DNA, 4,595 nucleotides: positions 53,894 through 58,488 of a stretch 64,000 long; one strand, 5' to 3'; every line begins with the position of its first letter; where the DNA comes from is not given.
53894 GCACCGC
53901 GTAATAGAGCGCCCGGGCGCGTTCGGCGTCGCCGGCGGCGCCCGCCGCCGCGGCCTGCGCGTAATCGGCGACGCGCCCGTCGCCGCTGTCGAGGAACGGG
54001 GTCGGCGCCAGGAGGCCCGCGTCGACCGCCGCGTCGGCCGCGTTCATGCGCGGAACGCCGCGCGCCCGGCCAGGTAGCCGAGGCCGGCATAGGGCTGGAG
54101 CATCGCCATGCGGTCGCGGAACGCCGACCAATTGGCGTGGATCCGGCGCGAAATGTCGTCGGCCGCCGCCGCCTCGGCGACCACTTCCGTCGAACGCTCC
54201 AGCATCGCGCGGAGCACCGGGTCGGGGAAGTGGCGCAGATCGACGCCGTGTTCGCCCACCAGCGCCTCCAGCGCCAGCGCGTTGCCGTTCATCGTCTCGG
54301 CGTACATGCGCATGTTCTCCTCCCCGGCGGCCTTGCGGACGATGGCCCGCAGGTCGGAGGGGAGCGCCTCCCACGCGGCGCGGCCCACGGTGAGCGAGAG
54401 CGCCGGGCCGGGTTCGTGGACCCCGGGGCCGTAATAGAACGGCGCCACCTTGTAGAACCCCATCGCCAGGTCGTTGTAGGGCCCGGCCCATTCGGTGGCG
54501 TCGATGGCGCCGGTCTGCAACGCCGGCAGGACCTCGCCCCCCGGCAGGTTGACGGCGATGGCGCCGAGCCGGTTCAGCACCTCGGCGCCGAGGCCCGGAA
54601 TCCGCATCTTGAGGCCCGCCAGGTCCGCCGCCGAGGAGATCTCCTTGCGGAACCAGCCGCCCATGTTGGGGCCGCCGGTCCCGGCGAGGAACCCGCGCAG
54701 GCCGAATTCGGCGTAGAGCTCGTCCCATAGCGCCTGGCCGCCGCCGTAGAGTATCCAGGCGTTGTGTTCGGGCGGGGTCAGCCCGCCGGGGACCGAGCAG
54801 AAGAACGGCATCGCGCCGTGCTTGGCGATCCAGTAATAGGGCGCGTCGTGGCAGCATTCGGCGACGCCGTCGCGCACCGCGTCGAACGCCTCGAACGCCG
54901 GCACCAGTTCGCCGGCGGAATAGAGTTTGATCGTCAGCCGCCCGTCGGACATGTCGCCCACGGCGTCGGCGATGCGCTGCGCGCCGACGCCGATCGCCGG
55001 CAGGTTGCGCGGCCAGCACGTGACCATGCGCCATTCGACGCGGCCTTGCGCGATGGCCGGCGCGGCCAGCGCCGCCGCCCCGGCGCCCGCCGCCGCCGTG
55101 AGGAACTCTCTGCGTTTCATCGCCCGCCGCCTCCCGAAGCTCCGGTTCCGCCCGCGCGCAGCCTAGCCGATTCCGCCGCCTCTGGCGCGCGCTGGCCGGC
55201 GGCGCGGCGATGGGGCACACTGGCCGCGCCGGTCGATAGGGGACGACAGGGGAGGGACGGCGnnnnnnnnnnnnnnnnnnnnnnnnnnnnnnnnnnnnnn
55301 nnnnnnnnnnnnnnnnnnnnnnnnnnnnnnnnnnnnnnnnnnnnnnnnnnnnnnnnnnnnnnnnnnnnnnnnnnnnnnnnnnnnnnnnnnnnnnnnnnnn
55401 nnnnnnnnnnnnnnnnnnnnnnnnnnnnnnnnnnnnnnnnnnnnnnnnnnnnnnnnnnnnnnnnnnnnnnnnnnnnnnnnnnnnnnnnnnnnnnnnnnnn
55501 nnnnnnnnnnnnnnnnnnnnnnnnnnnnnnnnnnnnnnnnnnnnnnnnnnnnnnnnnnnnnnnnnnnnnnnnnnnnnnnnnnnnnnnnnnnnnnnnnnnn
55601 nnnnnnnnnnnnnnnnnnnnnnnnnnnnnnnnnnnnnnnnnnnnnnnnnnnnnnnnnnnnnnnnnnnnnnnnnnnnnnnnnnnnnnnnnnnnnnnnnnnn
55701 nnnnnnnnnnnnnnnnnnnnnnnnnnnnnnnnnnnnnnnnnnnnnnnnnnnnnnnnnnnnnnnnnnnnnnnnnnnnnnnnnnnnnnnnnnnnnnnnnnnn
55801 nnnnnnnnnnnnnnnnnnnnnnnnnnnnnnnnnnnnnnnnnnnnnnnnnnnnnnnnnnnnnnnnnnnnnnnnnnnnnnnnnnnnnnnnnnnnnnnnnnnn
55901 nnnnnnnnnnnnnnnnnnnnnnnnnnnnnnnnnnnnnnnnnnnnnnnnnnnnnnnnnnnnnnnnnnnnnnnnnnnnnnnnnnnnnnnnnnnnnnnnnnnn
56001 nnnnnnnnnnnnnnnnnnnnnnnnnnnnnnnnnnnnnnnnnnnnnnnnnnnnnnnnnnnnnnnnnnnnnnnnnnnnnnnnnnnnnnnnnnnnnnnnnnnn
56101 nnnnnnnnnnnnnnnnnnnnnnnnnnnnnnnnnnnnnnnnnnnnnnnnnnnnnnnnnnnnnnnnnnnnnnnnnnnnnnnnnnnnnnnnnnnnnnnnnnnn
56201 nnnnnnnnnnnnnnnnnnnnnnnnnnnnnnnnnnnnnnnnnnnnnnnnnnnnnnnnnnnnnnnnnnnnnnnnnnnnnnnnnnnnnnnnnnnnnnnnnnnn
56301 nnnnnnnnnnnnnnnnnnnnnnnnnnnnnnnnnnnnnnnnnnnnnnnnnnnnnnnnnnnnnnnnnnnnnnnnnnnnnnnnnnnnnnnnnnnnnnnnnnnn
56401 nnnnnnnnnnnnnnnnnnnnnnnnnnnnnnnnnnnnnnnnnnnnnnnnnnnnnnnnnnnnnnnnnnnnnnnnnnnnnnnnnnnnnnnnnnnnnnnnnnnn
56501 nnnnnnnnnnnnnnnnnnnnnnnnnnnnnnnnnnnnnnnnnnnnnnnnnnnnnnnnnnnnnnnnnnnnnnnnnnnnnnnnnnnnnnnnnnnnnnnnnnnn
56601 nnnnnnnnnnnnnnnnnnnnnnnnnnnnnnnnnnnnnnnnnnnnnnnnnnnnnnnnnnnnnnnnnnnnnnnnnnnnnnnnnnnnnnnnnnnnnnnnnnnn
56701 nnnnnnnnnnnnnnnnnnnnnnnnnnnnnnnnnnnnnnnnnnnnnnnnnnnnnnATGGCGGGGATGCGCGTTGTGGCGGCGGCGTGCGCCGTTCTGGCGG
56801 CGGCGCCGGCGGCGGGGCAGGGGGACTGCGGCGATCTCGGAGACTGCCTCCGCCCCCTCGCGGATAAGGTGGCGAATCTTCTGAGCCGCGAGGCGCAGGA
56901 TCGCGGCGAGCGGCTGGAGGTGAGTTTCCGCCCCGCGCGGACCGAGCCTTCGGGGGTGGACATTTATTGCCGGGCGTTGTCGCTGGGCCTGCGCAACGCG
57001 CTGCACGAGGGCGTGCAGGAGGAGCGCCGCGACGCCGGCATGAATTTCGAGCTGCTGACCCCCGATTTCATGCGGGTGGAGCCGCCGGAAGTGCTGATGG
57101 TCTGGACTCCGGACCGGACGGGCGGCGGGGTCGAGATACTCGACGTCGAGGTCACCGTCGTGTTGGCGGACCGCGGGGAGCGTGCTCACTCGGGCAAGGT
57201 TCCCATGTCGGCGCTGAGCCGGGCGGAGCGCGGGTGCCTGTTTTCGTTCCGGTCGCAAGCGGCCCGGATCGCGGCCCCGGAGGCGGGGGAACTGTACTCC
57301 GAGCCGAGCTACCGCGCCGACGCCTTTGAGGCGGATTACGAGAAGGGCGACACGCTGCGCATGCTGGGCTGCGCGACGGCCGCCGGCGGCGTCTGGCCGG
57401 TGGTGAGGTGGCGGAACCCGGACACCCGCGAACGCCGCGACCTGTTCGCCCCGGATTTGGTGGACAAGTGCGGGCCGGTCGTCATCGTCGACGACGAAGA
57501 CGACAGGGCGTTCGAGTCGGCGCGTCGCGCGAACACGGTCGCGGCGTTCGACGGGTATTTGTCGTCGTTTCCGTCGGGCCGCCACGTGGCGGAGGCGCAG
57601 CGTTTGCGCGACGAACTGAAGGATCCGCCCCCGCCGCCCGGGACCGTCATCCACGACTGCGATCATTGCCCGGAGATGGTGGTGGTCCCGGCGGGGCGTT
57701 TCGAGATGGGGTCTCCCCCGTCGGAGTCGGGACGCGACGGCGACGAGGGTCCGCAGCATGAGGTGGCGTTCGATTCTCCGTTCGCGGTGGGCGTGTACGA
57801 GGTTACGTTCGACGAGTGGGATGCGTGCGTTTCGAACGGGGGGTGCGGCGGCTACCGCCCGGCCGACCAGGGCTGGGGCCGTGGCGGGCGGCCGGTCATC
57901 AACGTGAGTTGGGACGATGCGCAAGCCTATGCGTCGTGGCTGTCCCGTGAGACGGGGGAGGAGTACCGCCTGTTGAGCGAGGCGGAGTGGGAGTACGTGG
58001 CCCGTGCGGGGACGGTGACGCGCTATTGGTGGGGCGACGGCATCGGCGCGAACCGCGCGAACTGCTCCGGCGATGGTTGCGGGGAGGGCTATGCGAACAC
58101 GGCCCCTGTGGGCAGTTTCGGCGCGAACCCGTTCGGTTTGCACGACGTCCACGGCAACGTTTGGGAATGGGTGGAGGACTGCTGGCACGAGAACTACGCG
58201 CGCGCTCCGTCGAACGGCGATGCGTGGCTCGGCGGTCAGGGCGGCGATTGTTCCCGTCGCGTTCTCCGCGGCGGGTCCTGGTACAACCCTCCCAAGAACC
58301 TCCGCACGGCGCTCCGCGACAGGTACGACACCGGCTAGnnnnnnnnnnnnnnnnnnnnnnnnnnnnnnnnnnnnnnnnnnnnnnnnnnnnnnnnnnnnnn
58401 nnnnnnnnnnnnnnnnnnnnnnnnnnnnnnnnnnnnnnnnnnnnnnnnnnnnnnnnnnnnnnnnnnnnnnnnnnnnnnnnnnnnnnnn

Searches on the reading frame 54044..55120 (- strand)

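Call 63: search_protein_families(library=pfam, proteins=[window:54044-55120:-], max_evalue=0.00001)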
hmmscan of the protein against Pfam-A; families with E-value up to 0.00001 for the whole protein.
window:54044-55120:- (358 aa): 1 family
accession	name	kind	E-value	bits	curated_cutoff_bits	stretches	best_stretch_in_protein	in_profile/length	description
PF03480.18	DctP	-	6.6e-47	160.6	23.4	1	44-318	12-283/286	Bacterial extracellular solute-binding protein, family 7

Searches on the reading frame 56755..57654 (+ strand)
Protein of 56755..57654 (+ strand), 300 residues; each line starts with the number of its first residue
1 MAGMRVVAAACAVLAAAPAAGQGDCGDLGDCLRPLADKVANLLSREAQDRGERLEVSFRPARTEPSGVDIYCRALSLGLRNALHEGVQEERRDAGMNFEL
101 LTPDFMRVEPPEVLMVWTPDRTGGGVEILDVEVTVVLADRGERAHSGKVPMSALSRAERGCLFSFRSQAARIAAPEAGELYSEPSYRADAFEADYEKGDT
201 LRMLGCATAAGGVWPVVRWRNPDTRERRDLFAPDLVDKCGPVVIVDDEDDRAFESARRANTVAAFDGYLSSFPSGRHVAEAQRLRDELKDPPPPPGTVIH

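Call 35: find_homologous_proteins(query=window:56755-57654:+, max_evalue=0.001)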
Query window:56755-57654:+ (300 aa): 9 proteins with E <= 0.001 among 8000 candidates.
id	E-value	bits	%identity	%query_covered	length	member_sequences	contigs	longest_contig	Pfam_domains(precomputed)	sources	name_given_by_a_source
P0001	3.2e-74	268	59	73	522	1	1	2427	PF03781.23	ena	-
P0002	9.5e-62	227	53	78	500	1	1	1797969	PF03781.23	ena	-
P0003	2.4e-57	213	47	90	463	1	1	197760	PF01471.24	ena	-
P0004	2.0e-53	200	50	74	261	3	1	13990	-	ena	-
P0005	4.4e-39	153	44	82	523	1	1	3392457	PF03781.23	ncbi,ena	-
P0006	1.9e-38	151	42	81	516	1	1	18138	PF03781.23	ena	-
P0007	4.6e-38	149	41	82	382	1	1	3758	-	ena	-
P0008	5.2e-34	136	38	70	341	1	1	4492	-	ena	-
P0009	2.8e-32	130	38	70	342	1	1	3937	-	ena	-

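Call 46: predict_structure(alignment_id=A2)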
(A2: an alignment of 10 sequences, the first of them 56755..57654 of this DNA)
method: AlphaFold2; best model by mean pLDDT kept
length: 300 residues; sequences in the alignment: 10
mean_pLDDT: 72.6   pTM: 0.68
mean pLDDT of the five models: 72.6, 71.8, 70.9, 70.3, 69.8
residues with pLDDT >= 90: 62; 70-90: 119; 50-70: 63; < 50: 56
segments of 3 or more residues with pLDDT < 50: 1-21, 266-282, 290-300
pLDDT, mean of each block of 10 residues (from residue 1): 40 39 73 94 92 86 64 80 92 86 67 84 61 87 89 80 77 92 71 93 81 83 86 80 58 61 51 41 48 40
secondary structure, 60 per line:
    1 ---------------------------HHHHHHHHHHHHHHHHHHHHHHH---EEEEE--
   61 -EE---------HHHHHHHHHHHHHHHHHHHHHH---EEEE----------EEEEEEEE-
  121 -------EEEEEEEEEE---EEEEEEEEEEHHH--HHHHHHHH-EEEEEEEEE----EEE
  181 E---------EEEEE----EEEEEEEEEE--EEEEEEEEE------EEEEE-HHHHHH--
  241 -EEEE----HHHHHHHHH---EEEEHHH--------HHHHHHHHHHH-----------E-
elements in order: H28-50 E54-58 H73-94 E98-101 E112-119 E128-137 E141-150 H156-163 E165-173 E178-181 E191-195 E200-209 E212-220 E227-231 H233-238 E242-245 H250-258 E262-265 H277-287

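Call 50: fold_search(model_id=the predicted structure, library=pdb)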
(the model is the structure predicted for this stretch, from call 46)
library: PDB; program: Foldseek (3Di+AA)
matches with E <= 10: 1106; with E <= 0.001: 0
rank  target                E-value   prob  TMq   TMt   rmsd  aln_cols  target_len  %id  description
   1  4lxc_A                3.1e-03  0.93  0.18  0.21  17.4       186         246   10  The antimicrobial peptidase lysostaphin from Staphylococcus simulans (released 2014-07-09)
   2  7aqh_A                4.7e-03  1.00  0.17  0.48   3.4        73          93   22  Cell wall binding domain of the Staphylococcal phage 2638A endolysin (released 2020-12-02)
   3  6m81_B                4.7e-03  0.21  0.14  0.16  17.6       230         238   13  Crystal structure of TylM1 Y14F bound to SAH and dTDP-phenol (released 2019-03-13)
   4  1r77_A                5.0e-03  1.00  0.19  0.52   2.8        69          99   17  Crystal structure of the cell wall targeting domain of peptidylglycan hydrolase ALE-1 (released 2005-04-12)
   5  4lxc_D                5.3e-03  0.94  0.19  0.22  18.2       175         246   11  The antimicrobial peptidase lysostaphin from Staphylococcus simulans (released 2014-07-09)
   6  9fz5_B                6.0e-03  0.90  0.16  0.30   8.2       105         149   21  Cryo-EM structure of LptDE-YedD complex from Escherichia Coli (released 2025-04-09)
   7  7bng_A                6.8e-03  1.00  0.19  0.52   2.8        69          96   14  Complex structure of SH3b domain with L-canavanine (released 2021-02-17)
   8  1wzn_A                6.8e-03  0.33  0.15  0.17  17.1       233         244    8  Crystal Structure of the SAM-dependent methyltransferase from Pyrococcus horikoshii OT3 (released 2006-03-14)
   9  6m81_C                6.8e-03  0.18  0.13  0.16  18.1       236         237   14  Crystal structure of TylM1 Y14F bound to SAH and dTDP-phenol (released 2019-03-13)
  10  1r77_B                7.2e-03  1.00  0.19  0.49   2.7        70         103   18  Crystal structure of the cell wall targeting domain of peptidylglycan hydrolase ALE-1 (released 2005-04-12)
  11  3bxo_A                8.1e-03  0.18  0.12  0.15  17.1       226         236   11  Crystal Structure of Streptomyces venezuelae DesVI (released 2008-03-25)
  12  4oqd_A                8.1e-03  0.18  0.14  0.16  17.6       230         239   13  Crystal structure of the tylM1 N,N-dimethyltransferase in complex with SAH and TDP-Qui3NMe2 (released 2014-02-26)
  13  8t8d_D                1.0e-02  0.89  0.20  0.29   7.0       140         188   11  Structure of Helicobacter pylori adhesin A, HpaA (released 2024-01-31)
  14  6m81_A                1.0e-02  0.16  0.14  0.16  18.3       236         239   11  Crystal structure of TylM1 Y14F bound to SAH and dTDP-phenol (released 2019-03-13)
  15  6m82                  1.0e-02  0.15  0.13  0.15  18.0       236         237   11  Crystal structure of TylM1 Y14paF bound to SAH and dTDP-phenol (released 2019-03-13)
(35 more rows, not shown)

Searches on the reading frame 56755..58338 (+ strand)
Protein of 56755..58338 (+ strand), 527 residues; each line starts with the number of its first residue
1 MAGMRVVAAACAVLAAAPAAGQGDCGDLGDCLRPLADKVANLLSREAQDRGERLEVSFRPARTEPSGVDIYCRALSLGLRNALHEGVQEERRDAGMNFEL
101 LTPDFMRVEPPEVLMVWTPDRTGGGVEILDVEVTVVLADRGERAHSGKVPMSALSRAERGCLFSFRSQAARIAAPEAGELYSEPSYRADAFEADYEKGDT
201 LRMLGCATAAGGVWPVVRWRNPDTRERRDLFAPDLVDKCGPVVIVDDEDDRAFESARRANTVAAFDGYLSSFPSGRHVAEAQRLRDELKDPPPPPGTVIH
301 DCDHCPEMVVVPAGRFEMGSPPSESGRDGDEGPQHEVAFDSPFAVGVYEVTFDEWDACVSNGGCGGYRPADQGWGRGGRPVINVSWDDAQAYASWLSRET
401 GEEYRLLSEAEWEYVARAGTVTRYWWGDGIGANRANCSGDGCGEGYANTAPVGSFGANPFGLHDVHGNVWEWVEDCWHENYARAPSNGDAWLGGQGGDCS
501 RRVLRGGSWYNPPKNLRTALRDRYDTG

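Call 5: search_protein_families(library=pfam, proteins=[window:56755-58338:+], max_evalue=0.01)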
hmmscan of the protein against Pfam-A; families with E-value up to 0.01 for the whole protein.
window:56755-58338:+ (527 aa): 1 family
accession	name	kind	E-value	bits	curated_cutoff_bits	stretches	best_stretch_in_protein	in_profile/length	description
PF03781.23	FGE-sulfatase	-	8.4e-51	173.5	23.3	1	305-522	2-238/255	Sulfatase-modifying factor enzyme 1-like domain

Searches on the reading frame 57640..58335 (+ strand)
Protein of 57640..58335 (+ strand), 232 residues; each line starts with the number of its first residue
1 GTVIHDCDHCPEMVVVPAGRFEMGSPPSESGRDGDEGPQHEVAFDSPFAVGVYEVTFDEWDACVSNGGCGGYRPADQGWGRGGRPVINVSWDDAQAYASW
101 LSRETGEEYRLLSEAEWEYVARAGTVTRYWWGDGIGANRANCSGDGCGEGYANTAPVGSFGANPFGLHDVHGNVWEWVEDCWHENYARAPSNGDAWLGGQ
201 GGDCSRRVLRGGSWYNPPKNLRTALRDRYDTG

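Call 45: search_solved_structures(query=window:57640-58335:+, max_evalue=0.001)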
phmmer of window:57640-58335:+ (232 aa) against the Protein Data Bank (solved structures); distinct sequences matched with E-value up to 0.001: 31.
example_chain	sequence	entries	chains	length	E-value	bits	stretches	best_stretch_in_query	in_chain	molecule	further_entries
5hha_A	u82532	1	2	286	1.7e-55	191.7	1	1-226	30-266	PvdO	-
5nxl_A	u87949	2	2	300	4e-20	75.7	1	79-214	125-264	Non-specific serine/threonine protein kinase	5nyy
6s07_A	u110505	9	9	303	5.4e-20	75.3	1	79-214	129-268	Formylglycine-generating enzyme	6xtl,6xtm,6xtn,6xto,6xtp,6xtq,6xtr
1y4j_A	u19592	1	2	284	2.5e-18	69.8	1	81-208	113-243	Sulfatase modifying factor 2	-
1y1e_X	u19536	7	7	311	2.6e-18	69.7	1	81-188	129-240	C-alpha-formyglycine-generating enzyme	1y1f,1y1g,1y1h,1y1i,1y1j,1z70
2aii_X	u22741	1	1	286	2.7e-18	69.7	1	81-188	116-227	Sulfatase modifying factor 1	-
2afy_X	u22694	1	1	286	2.9e-18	69.6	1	81-188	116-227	Sulfatase modifying factor 1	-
2aft_X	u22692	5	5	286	3e-18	69.6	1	81-214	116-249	Sulfatase modifying factor 1 | Sulfatase-modifying factor 1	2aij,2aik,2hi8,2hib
5ssy_A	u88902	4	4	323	3.4e-18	69.4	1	81-188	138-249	Formylglycine-generating enzyme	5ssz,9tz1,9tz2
31dc_A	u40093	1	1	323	3.7e-18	69.2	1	81-214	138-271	Formylglycine-generating enzyme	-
5ssx_A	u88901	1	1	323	9e-18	68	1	81-188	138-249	Formylglycine-generating enzyme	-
7spq_A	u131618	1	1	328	1e-17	67.8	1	81-215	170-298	Serine/threonine kinase ToxD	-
8aru_A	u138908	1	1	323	2e-17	66.9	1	81-188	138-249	Formylglycine-generating enzyme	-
6muj_A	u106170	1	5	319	6e-16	62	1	79-215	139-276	Formylglycine-generating enzyme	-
2q17_A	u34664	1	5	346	8.1e-16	61.6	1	79-215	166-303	formylglycine generating enzyme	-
2y3c_A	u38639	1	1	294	1.5e-12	50.8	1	107-216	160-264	TREPONEMA DENTICOLA VARIABLE PROTEIN 1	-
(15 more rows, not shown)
